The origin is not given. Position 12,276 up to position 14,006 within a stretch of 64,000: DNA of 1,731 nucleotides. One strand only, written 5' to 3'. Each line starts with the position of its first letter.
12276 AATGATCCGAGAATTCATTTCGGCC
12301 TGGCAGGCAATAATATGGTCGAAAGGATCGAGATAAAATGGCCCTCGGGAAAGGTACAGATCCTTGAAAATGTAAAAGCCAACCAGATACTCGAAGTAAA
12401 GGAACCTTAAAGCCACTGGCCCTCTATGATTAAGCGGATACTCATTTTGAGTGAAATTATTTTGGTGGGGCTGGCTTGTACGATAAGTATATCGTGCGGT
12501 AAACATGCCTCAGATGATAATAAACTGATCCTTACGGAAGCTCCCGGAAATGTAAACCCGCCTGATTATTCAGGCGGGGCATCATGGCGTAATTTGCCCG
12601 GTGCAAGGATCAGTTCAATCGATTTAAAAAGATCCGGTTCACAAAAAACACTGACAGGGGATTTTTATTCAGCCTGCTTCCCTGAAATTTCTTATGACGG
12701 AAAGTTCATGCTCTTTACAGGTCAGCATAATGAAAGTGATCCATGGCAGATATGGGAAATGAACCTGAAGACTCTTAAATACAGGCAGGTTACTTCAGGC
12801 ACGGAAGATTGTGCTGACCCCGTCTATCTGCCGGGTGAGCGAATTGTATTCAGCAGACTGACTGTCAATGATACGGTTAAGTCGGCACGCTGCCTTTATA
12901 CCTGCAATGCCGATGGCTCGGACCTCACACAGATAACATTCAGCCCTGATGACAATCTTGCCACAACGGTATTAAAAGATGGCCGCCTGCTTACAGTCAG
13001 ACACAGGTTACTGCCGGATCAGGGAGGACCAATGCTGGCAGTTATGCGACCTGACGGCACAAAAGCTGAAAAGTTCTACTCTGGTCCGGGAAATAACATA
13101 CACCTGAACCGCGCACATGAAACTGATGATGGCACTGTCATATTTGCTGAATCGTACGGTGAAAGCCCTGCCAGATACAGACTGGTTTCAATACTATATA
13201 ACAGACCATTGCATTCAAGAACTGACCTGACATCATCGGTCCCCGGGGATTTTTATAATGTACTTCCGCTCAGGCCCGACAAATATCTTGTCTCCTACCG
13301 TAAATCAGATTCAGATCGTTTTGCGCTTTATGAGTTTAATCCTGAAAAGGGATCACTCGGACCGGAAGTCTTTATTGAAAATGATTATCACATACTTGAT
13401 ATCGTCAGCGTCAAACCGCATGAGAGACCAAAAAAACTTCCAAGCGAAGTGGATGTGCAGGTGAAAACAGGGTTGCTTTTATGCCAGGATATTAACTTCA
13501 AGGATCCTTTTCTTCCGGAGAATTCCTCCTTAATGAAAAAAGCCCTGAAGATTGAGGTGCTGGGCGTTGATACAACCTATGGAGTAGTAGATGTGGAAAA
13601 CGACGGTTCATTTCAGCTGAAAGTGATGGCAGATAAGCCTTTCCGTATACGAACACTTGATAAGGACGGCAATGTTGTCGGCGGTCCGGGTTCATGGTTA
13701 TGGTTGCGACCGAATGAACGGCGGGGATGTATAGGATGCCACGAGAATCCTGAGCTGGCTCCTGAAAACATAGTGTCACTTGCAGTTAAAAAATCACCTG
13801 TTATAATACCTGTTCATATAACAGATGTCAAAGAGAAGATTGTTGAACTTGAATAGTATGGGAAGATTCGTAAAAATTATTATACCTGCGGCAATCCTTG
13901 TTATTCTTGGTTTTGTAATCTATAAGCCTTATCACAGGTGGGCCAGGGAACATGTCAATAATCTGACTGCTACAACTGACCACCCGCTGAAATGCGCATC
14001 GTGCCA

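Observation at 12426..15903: Gene pair whose domain architecture recalls hydrazine synthase (propeller plus haem middle domain; propeller fused to a di-haem CCP fold) in a non-anammox context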

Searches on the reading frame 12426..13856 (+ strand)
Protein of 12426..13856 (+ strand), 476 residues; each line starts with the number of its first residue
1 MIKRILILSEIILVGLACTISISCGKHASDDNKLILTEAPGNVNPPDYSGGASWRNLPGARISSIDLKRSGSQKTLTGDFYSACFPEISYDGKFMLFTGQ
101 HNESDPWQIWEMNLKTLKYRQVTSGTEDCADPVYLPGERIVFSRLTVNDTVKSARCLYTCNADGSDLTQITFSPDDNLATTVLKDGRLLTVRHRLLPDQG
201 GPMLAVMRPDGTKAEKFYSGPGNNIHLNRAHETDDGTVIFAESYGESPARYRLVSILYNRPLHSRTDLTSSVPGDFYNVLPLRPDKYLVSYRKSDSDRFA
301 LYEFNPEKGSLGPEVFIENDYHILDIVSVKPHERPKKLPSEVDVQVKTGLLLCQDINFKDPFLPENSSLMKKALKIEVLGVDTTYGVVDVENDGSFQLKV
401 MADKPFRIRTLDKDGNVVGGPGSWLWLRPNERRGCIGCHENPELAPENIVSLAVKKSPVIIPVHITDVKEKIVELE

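Call 3: search_protein_families(library=pfam, proteins=[window:12426-13856:+], max_evalue=0.01)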
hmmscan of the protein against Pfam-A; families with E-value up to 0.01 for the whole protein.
window:12426-13856:+ (476 aa): 1 family
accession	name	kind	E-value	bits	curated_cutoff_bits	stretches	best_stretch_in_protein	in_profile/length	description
PF18582.6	HZS_alpha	-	4.9e-18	65.9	26.6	1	384-440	42-98/98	Hydrazine synthase alpha subunit middle domain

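Call 4: search_protein_families(library=ncbifam, proteins=[window:12426-13856:+], max_evalue=0.01)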
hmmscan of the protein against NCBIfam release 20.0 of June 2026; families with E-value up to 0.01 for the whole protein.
window:12426-13856:+ (476 aa): 3 families
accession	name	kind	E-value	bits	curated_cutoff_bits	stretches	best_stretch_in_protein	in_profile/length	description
NF052339.1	hydrazine_alpha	equivalog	1.3e-23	82.9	800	3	59-140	82-162/804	hydrazine synthase subunit alpha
TIGR02800.1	propeller_TolB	equivalog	2.6e-06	26.7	343.15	1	77-247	231-389/418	Tol-Pal system beta propeller repeat protein TolB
NF053518.1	DipepPtdsDpp5Prph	equivalog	0.00053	18.6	900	1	63-176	280-386/655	dipeptidyl-peptidase Dpp5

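Call 5: search_solved_structures(query=window:12426-13856:+, max_evalue=0.01, show_alignments=2)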
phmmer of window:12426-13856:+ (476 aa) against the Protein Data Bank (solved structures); distinct sequences matched with E-value up to 0.01: 2.
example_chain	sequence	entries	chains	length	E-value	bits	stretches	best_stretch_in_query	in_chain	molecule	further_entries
5c2v_A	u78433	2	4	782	2.5e-18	69.2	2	34-136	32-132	HYDRAZINE SYNTHASE ALPHA SUBUNIT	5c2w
7mx5_A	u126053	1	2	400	0.0042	19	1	71-194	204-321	Tol-Pal system protein TolB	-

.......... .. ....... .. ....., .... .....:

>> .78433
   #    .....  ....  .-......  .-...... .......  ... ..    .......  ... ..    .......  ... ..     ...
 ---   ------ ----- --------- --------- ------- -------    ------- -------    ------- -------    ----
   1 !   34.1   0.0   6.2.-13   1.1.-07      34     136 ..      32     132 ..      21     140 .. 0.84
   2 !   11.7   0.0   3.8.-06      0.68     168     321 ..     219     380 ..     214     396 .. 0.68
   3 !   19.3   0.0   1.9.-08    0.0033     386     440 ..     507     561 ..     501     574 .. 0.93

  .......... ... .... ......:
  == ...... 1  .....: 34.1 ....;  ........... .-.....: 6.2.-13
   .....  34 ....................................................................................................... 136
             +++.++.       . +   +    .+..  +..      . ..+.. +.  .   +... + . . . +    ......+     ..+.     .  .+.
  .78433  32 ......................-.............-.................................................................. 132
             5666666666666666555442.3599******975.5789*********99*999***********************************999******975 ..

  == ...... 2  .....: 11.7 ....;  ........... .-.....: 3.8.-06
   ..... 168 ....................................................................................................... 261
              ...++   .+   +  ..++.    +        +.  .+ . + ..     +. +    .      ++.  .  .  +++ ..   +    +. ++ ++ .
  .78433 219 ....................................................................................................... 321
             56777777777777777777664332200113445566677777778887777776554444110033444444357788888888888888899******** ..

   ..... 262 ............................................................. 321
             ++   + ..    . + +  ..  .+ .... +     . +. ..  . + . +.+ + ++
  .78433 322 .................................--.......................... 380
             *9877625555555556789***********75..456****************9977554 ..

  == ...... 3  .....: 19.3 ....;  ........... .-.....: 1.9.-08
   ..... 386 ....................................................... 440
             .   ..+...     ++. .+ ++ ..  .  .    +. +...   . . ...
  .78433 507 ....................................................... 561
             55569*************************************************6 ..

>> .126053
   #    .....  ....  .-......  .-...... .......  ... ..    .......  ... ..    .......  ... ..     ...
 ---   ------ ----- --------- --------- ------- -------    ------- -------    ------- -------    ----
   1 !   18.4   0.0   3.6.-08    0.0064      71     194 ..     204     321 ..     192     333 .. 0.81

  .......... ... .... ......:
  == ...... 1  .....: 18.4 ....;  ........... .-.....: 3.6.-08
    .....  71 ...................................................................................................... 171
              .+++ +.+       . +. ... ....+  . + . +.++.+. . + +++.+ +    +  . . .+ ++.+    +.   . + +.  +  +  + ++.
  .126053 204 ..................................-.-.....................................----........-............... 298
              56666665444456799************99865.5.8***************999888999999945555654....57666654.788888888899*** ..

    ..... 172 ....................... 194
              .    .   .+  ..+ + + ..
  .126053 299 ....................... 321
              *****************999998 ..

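Call 18: find_homologous_proteins(query=window:12426-13856:+, max_evalue=0.00001)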
Query window:12426-13856:+ (476 aa): 1457 proteins with E <= 0.00001 among 8000 candidates; the best 120 are listed.
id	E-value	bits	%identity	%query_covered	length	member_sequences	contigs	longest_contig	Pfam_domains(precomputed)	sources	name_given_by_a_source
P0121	0.0e+0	1103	100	100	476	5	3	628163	PF26549.1,PF18582.7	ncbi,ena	-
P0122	2.5e-298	1007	91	100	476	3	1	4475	PF18582.7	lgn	-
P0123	4.3e-284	961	87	100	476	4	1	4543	PF26549.1,PF18582.7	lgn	-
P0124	9.8e-283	956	87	100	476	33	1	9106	PF26549.1,PF18582.7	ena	-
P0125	7.8e-278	940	86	100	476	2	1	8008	PF26549.1,PF18582.7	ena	-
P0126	1.2e-276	936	85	100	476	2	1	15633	PF26549.1,PF18582.7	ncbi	ncbi:MAG: hypothetical protein WCD55_11720 [Bacteroidales bacterium]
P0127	2.4e-269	912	84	100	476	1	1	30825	PF26549.1,PF18582.7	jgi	jgi:hypothetical protein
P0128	3.6e-269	911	82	100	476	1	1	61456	PF26549.1,PF18582.7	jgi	jgi:hypothetical protein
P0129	8.3e-268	907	83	100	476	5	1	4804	PF26549.1,PF18582.7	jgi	jgi:hypothetical protein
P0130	2.3e-267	905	82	100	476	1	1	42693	PF26549.1,PF18582.7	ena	-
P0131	4.5e-258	875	81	100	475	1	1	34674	PF26549.1,PF18582.7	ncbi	-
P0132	1.2e-257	873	80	100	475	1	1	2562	PF18582.7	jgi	-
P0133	6.3e-253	858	79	100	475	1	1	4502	PF18582.7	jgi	jgi:hypothetical protein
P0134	2.8e-246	836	78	100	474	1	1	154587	PF26549.1,PF18582.7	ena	-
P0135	3.2e-243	826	75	100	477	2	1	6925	PF18582.7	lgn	-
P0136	9.1e-243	824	76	100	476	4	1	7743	PF26549.1,PF18582.7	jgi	jgi:hypothetical protein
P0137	1.4e-241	820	75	100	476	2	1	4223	PF18582.7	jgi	-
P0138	6.7e-241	818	76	100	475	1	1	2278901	PF26549.1,PF18582.7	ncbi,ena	-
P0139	5.0e-239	812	76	100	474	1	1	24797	PF18582.7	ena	-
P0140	1.2e-237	807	76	100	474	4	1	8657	PF26549.1,PF18582.7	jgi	jgi:hypothetical protein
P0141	7.3e-237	805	75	100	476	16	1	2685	PF26549.1,PF18582.7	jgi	jgi:hypothetical protein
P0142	1.0e-236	804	75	100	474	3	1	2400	PF26549.1,PF18582.7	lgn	-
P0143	1.0e-231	788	73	100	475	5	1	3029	PF18582.7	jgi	jgi:hypothetical protein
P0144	9.2e-225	765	71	100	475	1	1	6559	PF26549.1,PF18582.7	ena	-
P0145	1.5e-224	764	71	100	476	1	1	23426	PF18582.7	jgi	jgi:hypothetical protein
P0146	2.6e-223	760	71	100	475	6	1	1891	PF26549.1,PF18582.7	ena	-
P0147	1.1e-205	702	66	100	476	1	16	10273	PF26549.1,PF18582.7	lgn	-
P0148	3.3e-205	700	66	100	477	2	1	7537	PF26549.1,PF18582.7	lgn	-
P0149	1.7e-204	698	70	93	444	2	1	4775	PF26549.1,PF18582.7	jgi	jgi:hypothetical protein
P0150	1.1e-203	695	67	98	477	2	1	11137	PF26549.1,PF18582.7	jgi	jgi:hypothetical protein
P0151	2.9e-202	691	65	100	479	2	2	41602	PF26549.1,PF18582.7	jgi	jgi:hypothetical protein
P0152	2.6e-200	684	65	100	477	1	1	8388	PF26549.1,PF18582.7,PF07676.19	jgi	jgi:hypothetical protein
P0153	1.3e-199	682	63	100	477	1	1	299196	PF26549.1,PF18582.7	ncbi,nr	ncbi:MAG: hypothetical protein MUO72_17505 [Bacteroidales bacterium]|nr:hypothetical protein [Bacter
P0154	1.4e-198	679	66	97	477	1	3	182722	PF26549.1,PF18582.7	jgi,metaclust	jgi:hypothetical protein|metaclust:\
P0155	5.9e-198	676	64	100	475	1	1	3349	PF26549.1,PF18582.7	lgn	-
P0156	1.0e-196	672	68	93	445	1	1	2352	PF18582.7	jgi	-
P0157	3.0e-196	671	65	100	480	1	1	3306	PF18582.7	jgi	jgi:hypothetical protein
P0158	4.6e-196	670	63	100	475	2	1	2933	PF26549.1,PF18582.7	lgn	-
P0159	2.1e-195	668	66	100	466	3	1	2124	PF18582.7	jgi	jgi:hypothetical protein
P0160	2.1e-195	668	64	98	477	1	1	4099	PF18582.7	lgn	-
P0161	2.4e-195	668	64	100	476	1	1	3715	PF18582.7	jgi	-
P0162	3.7e-195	667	64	100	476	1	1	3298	PF26549.1,PF18582.7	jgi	jgi:hypothetical protein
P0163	7.6e-195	666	63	100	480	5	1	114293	PF26549.1,PF18582.7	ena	-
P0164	3.5e-194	664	63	100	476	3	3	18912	PF26549.1,PF18582.7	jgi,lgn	jgi:hypothetical protein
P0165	6.9e-194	663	63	100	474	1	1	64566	PF18582.7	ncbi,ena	-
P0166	7.7e-194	663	61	100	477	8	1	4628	PF18582.7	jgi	jgi:hypothetical protein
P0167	1.2e-193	662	63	100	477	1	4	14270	PF26549.1,PF18582.7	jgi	jgi:hypothetical protein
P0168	1.3e-193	662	64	100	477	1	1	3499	PF26549.1,PF18582.7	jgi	jgi:hypothetical protein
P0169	6.2e-193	660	63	100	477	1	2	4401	PF26549.1,PF18582.7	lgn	-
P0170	1.3e-192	659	66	93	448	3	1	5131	PF26549.1,PF18582.7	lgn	-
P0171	1.5e-192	659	63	100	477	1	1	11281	PF26549.1,PF18582.7,PF07676.19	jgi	jgi:hypothetical protein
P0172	1.6e-192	659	66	93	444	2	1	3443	PF26549.1,PF18582.7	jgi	jgi:hypothetical protein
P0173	3.2e-192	658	64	100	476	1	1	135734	PF26549.1,PF18582.7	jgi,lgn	jgi:hypothetical protein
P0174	3.5e-192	657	64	99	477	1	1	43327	PF26549.1,PF18582.7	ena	-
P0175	4.5e-192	657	62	100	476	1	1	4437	PF18582.7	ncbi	-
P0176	4.7e-192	657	63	100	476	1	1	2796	PF26549.1,PF18582.7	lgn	-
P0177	5.0e-192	657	64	100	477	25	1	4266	PF26549.1,PF18582.7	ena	-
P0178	1.2e-191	656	62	100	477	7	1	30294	PF26549.1,PF18582.7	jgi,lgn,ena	-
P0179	4.7e-191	654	67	93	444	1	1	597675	PF26549.1,PF18582.7,PF07676.19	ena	-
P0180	7.3e-191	653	63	98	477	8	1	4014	PF26549.1,PF18582.7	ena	-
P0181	2.3e-190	651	61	99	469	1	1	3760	PF18582.7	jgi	jgi:Hydrazine synthase alpha subunit middle domain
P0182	2.7e-190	651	62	100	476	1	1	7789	PF18582.7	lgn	-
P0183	2.7e-190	651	61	100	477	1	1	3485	PF18582.7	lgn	-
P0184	2.9e-190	651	61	100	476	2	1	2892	PF18582.7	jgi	jgi:hypothetical protein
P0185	4.3e-190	651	61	100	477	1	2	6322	PF26549.1,PF18582.7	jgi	jgi:hypothetical protein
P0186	6.9e-190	650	64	96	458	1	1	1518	PF26549.1,PF18582.7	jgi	-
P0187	1.2e-189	649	63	96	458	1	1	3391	PF18582.7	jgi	-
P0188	2.8e-189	648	61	99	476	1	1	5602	PF18582.7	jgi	jgi:hypothetical protein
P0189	5.5e-189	647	62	100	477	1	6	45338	PF26549.1,PF18582.7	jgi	jgi:hypothetical protein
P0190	8.4e-189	646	65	93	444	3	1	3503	PF26549.1,PF18582.7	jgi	jgi:hypothetical protein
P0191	5.1e-188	644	62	100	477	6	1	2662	PF18582.7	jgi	jgi:hypothetical protein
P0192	3.1e-187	641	61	100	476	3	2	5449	PF26549.1,PF18582.7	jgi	-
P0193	9.1e-187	640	62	100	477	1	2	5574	PF26549.1,PF18582.7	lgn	-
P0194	2.0e-186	638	64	95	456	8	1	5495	PF26549.1,PF18582.7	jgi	jgi:hypothetical protein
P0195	2.0e-186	638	62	100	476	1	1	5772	PF26549.1,PF18582.7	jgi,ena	-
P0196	3.4e-186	638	63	95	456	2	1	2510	PF26549.1,PF18582.7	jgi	jgi:hypothetical protein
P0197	4.0e-185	634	60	100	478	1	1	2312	PF26549.1,PF18582.7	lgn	-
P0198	8.4e-185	633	60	99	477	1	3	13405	PF26549.1,PF18582.7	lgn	-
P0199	9.2e-184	630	65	93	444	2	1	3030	PF26549.1,PF18582.7,PF07676.19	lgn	-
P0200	1.5e-183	629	62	95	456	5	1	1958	PF26549.1,PF18582.7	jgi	jgi:hypothetical protein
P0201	4.2e-183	627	61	100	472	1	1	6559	PF26549.1,PF18582.7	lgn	-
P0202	4.2e-183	627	61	100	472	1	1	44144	PF26549.1,PF18582.7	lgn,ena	-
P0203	2.0e-182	625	65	90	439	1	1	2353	PF26549.1,PF18582.7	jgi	jgi:hypothetical protein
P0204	2.2e-182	625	59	100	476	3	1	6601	PF26549.1,PF18582.7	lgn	-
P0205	1.4e-181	623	60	95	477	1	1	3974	PF26549.1,PF18582.7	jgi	jgi:hypothetical protein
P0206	2.3e-181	622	62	95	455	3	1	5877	PF26549.1,PF18582.7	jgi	jgi:hypothetical protein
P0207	5.8e-181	620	61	93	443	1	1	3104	PF18582.7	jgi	jgi:hypothetical protein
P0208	7.5e-181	620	58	100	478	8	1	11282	PF26549.1,PF18582.7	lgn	-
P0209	7.5e-181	620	64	93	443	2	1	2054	PF18582.7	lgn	-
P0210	9.1e-181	620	59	100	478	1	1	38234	PF26549.1,PF18582.7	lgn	-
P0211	1.7e-180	619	60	100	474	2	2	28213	PF26549.1,PF18582.7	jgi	jgi:hypothetical protein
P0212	3.4e-180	618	60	99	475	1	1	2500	PF26549.1,PF18582.7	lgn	-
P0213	9.9e-180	616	63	93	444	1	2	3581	PF26549.1,PF18582.7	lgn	-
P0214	2.4e-179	615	58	100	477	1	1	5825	PF26549.1,PF18582.7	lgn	-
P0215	2.6e-179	615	58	100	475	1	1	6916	PF26549.1,PF18582.7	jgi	-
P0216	6.4e-179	614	58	100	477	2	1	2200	PF26549.1,PF18582.7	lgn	-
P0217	3.1e-178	611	58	100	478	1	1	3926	PF26549.1,PF18582.7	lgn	-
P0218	3.2e-178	611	59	99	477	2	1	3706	PF26549.1,PF18582.7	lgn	-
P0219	4.2e-178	611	58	100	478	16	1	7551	PF26549.1,PF18582.7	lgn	-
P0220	6.5e-178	610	58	99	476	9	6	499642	PF26549.1,PF18582.7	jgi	jgi:hypothetical protein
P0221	1.7e-177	609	58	100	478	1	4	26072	PF26549.1,PF18582.7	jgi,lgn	-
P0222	1.0e-176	606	58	100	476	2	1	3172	PF26549.1,PF18582.7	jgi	jgi:hypothetical protein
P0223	2.7e-176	605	60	93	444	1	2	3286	PF18582.7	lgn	-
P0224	3.3e-176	605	58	100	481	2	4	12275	PF26549.1,PF18582.7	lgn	-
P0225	4.4e-176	604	60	98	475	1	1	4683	PF26549.1,PF18582.7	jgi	jgi:hypothetical protein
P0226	2.5e-175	602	60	93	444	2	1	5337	PF18582.7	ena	-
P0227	3.4e-175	601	59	100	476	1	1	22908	PF26549.1,PF18582.7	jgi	jgi:hypothetical protein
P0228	4.2e-175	601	59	100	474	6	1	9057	PF18582.7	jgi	-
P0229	9.8e-175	600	57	100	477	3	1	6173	PF18582.7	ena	-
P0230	1.4e-174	599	56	99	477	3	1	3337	PF26549.1,PF18582.7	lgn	-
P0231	5.9e-174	597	58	100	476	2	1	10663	PF26549.1,PF18582.7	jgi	-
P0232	9.4e-174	597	57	100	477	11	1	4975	PF26549.1,PF18582.7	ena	-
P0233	3.8e-173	595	56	100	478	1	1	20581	PF18582.7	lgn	-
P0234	4.3e-173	594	59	96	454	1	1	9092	PF26549.1,PF18582.7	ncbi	-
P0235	5.4e-173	594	59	96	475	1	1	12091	PF26549.1,PF18582.7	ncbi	ncbi:MAG: hypothetical protein WAL29_04485 [Bacteroidales bacterium]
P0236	5.6e-173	594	57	100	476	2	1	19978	PF26549.1,PF18582.7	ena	-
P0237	1.2e-172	593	57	100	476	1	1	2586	PF26549.1,PF18582.7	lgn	-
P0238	2.4e-172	592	58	99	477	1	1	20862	PF26549.1,PF18582.7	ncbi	-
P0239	5.0e-172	591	57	100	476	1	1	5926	PF26549.1,PF18582.7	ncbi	-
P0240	7.3e-172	590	56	99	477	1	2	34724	PF26549.1,PF18582.7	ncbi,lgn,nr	ncbi:MAG: hypothetical protein GYA41_01530 [Bacteroidales bacterium]|nr:hypothetical protein [Bacter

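Call 21: search_protein_representatives(protein=window:12426-13856:+)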
Query: 476 residues. Proteins with E-value up to 0.001 (for the whole library): 3712; up to 1e-10: 1378; up to 1e-30: 372. The best 150 are listed.
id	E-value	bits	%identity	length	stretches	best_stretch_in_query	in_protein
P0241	5.1e-139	480.4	48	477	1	3-476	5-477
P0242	6.0e-134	463.7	47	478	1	4-476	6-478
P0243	2.4e-132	458.4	44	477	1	6-476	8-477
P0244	9.4e-123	426.8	58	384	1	58-406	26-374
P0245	2.8e-122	425.2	46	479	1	3-466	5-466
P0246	1.5e-118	412.9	45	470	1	5-462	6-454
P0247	4.8e-114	398.1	47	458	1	34-476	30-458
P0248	2.5e-113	395.7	48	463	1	56-462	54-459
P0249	4.4e-112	391.6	49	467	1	20-472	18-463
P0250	4.8e-112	391.5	44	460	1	20-476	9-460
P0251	2.5e-109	382.5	45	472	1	69-476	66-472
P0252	1.3e-108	380.1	40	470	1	12-462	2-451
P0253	6.4e-108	377.9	40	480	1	13-464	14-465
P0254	1.1e-105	370.4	39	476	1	2-469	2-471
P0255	2.3e-105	369.4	44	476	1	73-476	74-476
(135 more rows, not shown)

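Call 23: find_related_loci(query=A2, collection=genome_contigs, flank=10000)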
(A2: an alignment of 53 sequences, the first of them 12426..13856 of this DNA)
Query A2 (476 aa) in genome_contigs; peptide patterns used: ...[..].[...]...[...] (x = any residue, [..] = any of these).
599 stretches matched a pattern (row limit reached: there are more); 577 encode a relative of the query (tblastn E <= 1e-3); the best 80 are kept; 80 distinct loci.
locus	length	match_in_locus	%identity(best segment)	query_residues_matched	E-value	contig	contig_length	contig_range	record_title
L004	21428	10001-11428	91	1-476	0e+0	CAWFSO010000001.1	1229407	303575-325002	MAG: uncultured Rikenellaceae bacterium isolate MFD00905.bin.1.61 genome assembly, contig: contig_15766, whole genome sh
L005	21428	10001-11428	87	1-476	0e+0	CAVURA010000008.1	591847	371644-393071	MAG: uncultured Bacteroidales bacterium isolate MFD01299.bin.1.197 genome assembly, contig: contig_13826, whole genome s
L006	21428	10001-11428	86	1-476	0e+0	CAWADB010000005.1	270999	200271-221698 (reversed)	MAG: uncultured Bacteroidales bacterium isolate MFD00905.bin.2.66 genome assembly, contig: contig_17389, whole genome sh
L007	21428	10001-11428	84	1-476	0e+0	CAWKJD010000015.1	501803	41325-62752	MAG: uncultured Bacteroidales bacterium isolate MFD01872.bin.1.312 genome assembly, contig: contig_62692, whole genome s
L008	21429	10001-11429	91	1-476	0e+0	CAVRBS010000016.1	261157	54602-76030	MAG: uncultured Bacteroidales bacterium isolate MFD00032.bin.3.335 genome assembly, contig: contig_54479, whole genome s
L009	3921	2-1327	64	35-476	0e+0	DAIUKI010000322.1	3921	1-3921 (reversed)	MAG TPA_asm: Bacteroidales bacterium isolate CTOTU20032 NODE_1865_length_3921_cov_7.688826, whole genome shotgun sequenc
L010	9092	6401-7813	59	2-476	0e+0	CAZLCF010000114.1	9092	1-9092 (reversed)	MAG TPA_asm: uncultured Rikenellaceae bacterium isolate binchicken_co189_2 genome assembly, contig: NODE_8520_length_909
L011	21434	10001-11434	58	1-476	0e+0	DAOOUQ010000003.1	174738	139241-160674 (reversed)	MAG TPA_asm: Bacteroidales bacterium isolate AMR_MDS_2463 NODE_33_length_174738_cov_12.026929, whole genome shotgun sequ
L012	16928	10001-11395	55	12-476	3e-172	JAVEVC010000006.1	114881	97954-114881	MAG: Bacteroidales bacterium isolate BF4_107 NODE_423_length_114881_cov_8.068172_Biofilm4, whole genome shotgun sequence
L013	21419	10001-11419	56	3-476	9e-171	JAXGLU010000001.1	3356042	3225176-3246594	MAG: Bacteroidales bacterium isolate AnMBR.bin216 bin216_1, whole genome shotgun sequence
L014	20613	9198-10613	56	4-476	6e-170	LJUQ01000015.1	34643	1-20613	MAG: Bacteroides sp. SM23_62_1 WORSMTZ_1369, whole genome shotgun sequence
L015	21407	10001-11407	54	7-476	3e-167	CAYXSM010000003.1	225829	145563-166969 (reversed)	MAG TPA_asm: uncultured Rikenellaceae bacterium isolate SRP241326_co1_357 genome assembly, contig: NODE_59_length_225829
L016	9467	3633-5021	56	2-465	6e-167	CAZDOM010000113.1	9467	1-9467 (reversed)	MAG TPA_asm: uncultured Rikenellaceae bacterium isolate binchicken_co129_196 genome assembly, contig: NODE_23359_length_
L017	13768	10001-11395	56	4-476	7e-162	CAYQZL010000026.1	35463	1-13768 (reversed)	MAG TPA_asm: uncultured Rikenellaceae bacterium isolate binchicken_co43_356 genome assembly, contig: NODE_1810_length_35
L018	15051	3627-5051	50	2-476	6e-162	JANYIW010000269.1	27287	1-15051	MAG: Bacteroidales bacterium isolate GL140_3_metabinner_17 GL140_3_k141_1169596, whole genome shotgun sequence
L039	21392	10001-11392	45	1-462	1e-135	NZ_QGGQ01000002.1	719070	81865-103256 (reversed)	Maribacter polysiphoniae strain DSM 23514 LX92DRAFT_scaffold00002.2, whole genome shotgun sequence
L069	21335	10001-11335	36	3-462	8e-87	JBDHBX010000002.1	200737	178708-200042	MAG: Gemmatimonadota bacterium isolate M8-12_Bin_273 M8-12_Bin_273_scaffold_29, whole genome shotgun sequence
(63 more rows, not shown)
